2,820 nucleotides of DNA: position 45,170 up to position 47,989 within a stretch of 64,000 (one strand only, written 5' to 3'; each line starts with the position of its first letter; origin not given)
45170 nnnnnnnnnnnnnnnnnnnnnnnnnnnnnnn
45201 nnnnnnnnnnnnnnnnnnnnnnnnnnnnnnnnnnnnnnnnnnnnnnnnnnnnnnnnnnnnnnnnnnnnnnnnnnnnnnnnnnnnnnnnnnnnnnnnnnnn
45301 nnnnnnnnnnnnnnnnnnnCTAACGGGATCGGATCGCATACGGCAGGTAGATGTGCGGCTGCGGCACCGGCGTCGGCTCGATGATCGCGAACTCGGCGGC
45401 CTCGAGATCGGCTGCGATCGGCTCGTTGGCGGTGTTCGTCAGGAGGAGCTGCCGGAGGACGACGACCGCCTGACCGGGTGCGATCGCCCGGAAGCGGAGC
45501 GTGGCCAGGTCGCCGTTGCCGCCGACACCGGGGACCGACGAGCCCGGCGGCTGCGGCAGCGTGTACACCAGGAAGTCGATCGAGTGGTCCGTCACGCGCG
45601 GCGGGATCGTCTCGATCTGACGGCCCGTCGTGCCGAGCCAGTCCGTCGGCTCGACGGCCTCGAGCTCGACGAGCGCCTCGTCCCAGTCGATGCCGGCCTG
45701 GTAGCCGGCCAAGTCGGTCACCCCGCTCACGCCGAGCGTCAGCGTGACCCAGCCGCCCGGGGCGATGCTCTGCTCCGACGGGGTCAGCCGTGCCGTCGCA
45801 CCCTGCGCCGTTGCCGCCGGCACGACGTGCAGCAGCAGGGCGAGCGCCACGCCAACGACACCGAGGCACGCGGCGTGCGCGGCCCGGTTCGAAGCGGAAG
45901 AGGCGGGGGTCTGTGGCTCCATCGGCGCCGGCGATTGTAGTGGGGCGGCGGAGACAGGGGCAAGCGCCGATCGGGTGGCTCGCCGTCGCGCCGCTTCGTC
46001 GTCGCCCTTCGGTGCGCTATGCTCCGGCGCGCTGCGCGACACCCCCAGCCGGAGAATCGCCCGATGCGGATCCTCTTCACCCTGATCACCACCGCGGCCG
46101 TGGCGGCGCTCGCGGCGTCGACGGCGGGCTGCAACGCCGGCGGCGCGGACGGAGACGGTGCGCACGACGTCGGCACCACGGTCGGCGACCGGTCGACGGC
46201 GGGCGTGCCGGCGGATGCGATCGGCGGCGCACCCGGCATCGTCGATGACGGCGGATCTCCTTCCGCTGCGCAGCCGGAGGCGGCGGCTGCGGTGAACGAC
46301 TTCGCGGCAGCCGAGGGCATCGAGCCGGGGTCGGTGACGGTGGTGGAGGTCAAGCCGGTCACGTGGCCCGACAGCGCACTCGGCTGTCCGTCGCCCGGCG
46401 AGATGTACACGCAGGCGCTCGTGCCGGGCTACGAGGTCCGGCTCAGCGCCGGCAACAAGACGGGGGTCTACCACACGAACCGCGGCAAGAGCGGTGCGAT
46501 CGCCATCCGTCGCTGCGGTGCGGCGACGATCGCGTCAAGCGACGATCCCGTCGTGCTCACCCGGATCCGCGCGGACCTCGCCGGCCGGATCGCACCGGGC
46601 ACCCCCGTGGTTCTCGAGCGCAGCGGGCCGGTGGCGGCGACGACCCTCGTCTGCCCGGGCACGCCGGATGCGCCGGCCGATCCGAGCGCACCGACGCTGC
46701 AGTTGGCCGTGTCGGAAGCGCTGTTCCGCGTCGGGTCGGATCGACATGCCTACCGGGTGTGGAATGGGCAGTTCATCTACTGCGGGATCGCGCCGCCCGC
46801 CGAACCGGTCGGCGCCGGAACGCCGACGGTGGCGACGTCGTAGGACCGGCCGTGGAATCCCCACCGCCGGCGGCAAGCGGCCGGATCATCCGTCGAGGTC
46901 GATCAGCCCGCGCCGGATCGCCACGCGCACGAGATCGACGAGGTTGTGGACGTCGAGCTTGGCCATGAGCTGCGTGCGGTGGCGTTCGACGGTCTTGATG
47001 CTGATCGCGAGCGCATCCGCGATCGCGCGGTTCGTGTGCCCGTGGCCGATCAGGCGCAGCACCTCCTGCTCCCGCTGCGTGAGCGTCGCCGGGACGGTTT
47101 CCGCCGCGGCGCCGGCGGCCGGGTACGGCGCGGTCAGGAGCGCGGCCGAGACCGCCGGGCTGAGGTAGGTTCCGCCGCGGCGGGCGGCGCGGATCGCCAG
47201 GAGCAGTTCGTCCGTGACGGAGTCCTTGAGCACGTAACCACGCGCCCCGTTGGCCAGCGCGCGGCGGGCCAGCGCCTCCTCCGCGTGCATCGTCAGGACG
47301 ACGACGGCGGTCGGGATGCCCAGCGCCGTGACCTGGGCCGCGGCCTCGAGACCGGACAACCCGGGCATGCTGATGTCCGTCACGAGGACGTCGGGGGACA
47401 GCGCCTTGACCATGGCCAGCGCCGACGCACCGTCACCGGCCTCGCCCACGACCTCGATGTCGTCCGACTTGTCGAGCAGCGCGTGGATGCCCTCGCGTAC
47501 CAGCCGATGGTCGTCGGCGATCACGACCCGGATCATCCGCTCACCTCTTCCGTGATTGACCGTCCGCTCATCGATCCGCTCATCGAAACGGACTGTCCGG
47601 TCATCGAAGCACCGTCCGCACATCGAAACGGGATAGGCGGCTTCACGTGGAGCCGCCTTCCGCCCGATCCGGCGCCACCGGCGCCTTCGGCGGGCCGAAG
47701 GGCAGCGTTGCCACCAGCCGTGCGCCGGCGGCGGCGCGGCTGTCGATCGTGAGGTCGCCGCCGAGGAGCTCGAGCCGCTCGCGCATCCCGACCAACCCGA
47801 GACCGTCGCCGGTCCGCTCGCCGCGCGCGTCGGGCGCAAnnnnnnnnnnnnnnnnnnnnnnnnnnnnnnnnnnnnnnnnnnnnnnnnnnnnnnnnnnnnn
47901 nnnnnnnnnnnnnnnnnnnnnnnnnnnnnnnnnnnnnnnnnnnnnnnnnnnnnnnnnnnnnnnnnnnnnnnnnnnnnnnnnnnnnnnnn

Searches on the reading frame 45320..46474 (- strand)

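Call 15: search_protein_families(library=pfam, proteins=[window:45320-46474:-], max_evalue=0.01)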
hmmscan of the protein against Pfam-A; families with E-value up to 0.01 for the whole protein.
window:45320-46474:- (384 aa): 1 family
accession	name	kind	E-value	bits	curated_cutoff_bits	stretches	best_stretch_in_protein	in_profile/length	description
PF00963.24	Cohesin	-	0.00024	21.8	24.1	1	236-349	10-124/139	Cohesin domain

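Call 52: search_protein_families(library=ncbifam, proteins=[window:45320-46474:-], max_evalue=0.01)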
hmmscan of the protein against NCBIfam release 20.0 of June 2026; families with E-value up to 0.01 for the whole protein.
window:45320-46474:- (384 aa): 0 families

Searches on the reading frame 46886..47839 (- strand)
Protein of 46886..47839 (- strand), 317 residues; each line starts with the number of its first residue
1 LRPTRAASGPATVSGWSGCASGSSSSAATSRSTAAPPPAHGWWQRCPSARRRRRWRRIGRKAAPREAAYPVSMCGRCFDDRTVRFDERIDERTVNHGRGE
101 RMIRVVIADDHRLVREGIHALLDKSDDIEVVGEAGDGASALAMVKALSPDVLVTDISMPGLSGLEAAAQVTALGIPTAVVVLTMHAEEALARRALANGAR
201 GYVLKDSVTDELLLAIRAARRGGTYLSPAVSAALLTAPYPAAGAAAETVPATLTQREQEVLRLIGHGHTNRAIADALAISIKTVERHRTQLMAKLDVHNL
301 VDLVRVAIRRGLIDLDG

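Call 15: search_protein_families(library=pfam, proteins=[window:46886-47839:-], max_evalue=0.01)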
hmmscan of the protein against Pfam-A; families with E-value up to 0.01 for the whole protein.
window:46886-47839:- (317 aa): 4 families
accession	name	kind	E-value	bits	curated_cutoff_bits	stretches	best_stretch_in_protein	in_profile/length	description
PF00072.30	Response_reg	-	1.1e-25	90.4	30.2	1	105-216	1-110/111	Response regulator receiver domain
PF00196.25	GerE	-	3.8e-19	68.5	23.5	1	252-307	2-57/57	Bacterial regulatory proteins, luxR family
PF08281.18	Sigma70_r4_2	-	7.8e-05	22.7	25.7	1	251-295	9-54/54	Sigma-70, region 4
PF04545.22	Sigma70_r4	-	0.0024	17.8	24.1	1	251-295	3-48/50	Sigma-70, region 4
